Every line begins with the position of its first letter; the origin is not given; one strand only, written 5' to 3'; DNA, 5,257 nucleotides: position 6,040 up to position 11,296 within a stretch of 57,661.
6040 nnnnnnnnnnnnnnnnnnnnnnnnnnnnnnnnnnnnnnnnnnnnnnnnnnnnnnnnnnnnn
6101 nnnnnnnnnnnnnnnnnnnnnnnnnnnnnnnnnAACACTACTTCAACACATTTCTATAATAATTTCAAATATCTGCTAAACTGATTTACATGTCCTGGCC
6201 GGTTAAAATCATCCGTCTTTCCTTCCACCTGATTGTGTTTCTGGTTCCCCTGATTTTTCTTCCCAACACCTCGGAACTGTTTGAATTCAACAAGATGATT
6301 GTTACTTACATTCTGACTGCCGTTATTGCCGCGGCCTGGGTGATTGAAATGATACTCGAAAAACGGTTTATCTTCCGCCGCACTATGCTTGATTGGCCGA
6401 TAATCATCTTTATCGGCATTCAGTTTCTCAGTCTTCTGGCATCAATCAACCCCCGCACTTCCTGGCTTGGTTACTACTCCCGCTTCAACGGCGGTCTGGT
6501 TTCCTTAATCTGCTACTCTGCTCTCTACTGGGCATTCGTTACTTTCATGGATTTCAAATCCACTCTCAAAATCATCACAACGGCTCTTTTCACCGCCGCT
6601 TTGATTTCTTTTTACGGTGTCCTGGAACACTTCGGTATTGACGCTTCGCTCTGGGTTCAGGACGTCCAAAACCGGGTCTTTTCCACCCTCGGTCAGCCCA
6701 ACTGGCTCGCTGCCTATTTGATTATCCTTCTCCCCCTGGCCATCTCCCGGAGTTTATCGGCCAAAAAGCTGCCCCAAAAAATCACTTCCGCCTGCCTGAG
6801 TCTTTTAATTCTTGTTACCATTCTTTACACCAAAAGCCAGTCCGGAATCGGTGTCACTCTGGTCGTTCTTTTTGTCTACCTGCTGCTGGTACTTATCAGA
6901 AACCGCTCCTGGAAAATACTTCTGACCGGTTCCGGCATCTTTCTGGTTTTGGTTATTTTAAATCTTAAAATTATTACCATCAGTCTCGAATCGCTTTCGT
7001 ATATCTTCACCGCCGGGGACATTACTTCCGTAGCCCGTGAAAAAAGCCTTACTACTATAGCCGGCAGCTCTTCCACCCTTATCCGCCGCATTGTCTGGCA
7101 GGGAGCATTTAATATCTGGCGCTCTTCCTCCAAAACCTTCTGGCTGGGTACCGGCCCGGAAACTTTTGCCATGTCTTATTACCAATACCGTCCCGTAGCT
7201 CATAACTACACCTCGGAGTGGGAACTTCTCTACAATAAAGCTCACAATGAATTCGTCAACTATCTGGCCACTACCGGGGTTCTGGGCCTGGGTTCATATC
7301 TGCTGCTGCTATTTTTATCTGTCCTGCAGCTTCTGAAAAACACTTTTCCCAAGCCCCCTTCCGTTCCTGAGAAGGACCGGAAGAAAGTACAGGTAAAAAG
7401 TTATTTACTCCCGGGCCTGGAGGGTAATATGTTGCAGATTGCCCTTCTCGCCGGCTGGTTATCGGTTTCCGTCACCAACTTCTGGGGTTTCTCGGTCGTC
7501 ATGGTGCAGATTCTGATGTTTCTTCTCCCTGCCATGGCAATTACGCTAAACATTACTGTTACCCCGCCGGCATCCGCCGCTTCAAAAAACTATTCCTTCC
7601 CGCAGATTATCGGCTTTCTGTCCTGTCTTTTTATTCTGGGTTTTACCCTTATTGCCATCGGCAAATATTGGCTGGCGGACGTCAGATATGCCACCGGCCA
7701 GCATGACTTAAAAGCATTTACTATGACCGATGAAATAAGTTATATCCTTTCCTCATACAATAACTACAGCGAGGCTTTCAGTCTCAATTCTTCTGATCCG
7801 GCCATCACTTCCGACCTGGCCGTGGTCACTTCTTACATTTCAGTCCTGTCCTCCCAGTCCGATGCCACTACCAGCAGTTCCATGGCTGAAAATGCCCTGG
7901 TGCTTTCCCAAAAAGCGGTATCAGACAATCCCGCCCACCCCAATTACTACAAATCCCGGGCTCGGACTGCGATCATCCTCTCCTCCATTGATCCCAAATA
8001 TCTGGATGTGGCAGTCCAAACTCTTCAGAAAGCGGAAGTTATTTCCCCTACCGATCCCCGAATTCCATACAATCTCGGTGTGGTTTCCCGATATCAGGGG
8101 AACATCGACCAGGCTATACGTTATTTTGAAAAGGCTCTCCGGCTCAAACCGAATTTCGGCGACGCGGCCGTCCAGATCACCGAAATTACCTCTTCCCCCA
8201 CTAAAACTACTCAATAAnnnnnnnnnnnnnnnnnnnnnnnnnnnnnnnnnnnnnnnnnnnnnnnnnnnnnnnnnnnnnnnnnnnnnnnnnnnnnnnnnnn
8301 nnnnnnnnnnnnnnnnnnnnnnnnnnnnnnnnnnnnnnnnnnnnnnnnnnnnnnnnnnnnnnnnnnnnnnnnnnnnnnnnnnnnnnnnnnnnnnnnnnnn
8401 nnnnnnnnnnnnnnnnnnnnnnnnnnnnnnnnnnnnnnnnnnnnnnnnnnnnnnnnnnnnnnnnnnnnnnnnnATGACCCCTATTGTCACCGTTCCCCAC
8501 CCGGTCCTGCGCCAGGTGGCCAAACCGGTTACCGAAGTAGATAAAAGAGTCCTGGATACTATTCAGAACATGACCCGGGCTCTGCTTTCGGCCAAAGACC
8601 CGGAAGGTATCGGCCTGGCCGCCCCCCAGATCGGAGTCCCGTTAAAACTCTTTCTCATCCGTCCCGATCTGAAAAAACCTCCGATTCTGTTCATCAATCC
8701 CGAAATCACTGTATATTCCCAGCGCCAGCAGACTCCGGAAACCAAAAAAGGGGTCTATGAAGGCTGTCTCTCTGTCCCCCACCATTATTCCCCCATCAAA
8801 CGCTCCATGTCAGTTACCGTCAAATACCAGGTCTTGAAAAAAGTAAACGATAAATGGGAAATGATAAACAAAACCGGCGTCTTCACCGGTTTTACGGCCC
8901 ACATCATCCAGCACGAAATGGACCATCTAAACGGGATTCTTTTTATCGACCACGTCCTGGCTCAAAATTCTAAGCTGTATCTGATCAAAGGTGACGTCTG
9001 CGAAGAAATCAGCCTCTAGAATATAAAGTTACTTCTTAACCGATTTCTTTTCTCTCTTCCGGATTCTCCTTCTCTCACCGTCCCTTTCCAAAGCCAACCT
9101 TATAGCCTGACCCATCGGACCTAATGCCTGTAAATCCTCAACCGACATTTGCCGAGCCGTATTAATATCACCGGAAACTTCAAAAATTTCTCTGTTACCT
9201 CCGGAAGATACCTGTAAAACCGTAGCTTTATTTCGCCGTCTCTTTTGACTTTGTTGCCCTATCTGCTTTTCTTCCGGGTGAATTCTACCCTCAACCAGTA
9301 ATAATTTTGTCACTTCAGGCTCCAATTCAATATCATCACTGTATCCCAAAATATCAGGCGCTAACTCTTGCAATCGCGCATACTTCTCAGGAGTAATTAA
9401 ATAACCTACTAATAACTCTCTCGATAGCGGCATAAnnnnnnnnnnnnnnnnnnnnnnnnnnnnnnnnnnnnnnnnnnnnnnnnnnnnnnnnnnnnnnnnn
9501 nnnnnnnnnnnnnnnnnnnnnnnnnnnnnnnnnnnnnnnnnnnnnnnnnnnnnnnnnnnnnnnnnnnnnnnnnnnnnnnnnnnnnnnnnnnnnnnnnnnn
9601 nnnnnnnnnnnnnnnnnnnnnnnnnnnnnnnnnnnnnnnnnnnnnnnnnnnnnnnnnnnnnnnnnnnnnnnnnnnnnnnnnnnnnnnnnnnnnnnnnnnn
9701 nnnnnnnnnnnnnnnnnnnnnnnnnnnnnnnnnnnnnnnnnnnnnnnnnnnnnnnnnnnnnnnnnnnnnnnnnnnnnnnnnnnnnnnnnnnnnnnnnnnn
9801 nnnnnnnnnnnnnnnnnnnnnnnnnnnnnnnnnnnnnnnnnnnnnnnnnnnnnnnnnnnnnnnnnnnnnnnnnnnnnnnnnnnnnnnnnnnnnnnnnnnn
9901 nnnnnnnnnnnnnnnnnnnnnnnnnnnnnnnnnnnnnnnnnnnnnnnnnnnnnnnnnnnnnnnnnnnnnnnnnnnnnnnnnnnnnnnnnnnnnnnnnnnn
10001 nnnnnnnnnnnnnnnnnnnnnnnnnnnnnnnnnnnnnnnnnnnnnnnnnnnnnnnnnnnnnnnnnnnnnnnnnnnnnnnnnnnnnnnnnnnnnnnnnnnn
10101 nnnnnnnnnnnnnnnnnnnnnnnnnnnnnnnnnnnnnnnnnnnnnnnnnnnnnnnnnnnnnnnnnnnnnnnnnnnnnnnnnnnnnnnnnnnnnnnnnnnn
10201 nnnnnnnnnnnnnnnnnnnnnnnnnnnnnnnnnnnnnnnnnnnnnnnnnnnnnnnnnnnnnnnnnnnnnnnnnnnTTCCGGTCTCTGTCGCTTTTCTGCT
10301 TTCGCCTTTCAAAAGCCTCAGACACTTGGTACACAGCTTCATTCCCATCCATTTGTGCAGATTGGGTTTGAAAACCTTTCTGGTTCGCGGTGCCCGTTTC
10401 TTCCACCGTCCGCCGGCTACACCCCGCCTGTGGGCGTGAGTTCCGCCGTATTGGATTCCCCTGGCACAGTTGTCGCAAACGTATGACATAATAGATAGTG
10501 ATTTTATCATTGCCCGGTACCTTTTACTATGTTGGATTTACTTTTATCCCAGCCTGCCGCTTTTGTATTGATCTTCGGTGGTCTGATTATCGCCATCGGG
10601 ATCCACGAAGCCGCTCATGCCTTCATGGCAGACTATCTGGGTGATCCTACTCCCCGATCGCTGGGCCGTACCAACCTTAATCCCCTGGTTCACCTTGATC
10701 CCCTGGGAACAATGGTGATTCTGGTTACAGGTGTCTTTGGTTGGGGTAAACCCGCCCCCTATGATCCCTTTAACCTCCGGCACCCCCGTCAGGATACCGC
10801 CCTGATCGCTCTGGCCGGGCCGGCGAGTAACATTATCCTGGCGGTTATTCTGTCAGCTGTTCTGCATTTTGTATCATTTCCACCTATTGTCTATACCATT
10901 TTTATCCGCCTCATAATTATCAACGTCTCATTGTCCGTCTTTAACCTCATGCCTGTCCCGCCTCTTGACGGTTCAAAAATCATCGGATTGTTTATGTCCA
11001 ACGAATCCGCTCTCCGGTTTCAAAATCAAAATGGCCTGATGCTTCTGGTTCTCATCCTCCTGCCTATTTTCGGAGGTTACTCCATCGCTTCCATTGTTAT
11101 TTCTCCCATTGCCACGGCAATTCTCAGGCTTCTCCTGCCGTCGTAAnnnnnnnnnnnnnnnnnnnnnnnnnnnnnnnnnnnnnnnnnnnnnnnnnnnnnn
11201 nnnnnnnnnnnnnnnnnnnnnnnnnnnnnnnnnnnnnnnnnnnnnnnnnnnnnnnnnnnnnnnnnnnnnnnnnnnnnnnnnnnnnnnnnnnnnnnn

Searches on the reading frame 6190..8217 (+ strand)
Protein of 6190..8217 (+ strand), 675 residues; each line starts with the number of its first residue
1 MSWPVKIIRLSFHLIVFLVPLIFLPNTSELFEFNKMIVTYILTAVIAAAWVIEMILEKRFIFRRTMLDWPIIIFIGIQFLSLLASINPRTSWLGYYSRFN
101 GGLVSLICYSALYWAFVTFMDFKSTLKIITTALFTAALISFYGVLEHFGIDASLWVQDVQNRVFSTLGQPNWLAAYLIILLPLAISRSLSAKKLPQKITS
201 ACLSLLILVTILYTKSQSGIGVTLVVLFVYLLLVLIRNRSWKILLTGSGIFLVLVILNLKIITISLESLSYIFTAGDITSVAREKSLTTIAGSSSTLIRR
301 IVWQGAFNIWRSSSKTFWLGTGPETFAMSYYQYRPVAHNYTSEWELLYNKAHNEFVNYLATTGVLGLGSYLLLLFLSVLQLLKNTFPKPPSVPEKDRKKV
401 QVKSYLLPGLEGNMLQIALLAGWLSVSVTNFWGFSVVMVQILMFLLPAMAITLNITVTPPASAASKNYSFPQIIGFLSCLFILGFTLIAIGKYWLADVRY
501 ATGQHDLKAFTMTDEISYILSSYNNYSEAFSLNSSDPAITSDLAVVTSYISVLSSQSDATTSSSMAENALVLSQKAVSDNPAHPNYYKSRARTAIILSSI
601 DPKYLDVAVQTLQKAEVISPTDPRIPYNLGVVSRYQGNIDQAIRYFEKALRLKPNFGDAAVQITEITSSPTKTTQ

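Call 13: search_protein_families(library=ncbifam, proteins=[window:6190-8217:+], max_evalue=0.001)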
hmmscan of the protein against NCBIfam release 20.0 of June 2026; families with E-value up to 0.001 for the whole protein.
window:6190-8217:+ (675 aa): 4 families
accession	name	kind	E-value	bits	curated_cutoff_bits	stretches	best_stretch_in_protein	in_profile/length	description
TIGR00947.1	2A73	equivalog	5.3e-11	42.2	366.4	1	34-376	37-360/425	IctB family putative bicarbonate transporter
NF040959.1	MamA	equivalog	2e-09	37.2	200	1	566-657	87-173/204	magnetosome protein MamA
TIGR02917.1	PEP_TPR_lipo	equivalog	2.1e-05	22.6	312.2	1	588-665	430-507/899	XrtA/PEP-CTERM system TPR-repeat protein PrsT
NF047558.1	TPR_END_plus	domain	0.00096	19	32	0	627-660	3-36/56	TPR end-of-group domain-containing protein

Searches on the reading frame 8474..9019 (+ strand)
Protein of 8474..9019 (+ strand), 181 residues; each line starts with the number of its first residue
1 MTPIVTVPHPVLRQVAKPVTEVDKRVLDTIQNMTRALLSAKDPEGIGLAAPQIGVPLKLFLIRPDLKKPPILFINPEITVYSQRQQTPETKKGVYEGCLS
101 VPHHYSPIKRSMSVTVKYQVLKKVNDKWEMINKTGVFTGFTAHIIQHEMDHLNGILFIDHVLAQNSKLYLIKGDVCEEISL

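Call 111: search_protein_families(library=pfam, proteins=[window:8474-9019:+], max_evalue=0.1)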
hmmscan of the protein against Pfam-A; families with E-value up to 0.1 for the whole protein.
window:8474-9019:+ (181 aa): 1 family
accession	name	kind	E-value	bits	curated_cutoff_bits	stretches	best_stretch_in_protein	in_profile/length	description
PF01327.26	Pep_deformylase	-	1.5e-38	132.3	22.8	1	2-162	2-151/156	Polypeptide deformylase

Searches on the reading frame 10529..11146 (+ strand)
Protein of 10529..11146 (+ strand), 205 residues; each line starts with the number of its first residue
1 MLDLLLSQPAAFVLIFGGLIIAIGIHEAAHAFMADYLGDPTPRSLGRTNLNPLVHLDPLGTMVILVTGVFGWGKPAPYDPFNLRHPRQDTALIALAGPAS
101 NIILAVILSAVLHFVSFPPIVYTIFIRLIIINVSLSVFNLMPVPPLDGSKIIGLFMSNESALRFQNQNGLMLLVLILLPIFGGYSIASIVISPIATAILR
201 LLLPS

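Call 111: search_protein_families(library=pfam, proteins=[window:10529-11146:+], max_evalue=0.1)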
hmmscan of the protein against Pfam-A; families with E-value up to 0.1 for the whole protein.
window:10529-11146:+ (205 aa): 1 family
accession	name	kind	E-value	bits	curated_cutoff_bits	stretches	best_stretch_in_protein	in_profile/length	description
PF02163.28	Peptidase_M50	-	8.6e-14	51.8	27.2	2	123-174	161-214/221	Peptidase family M50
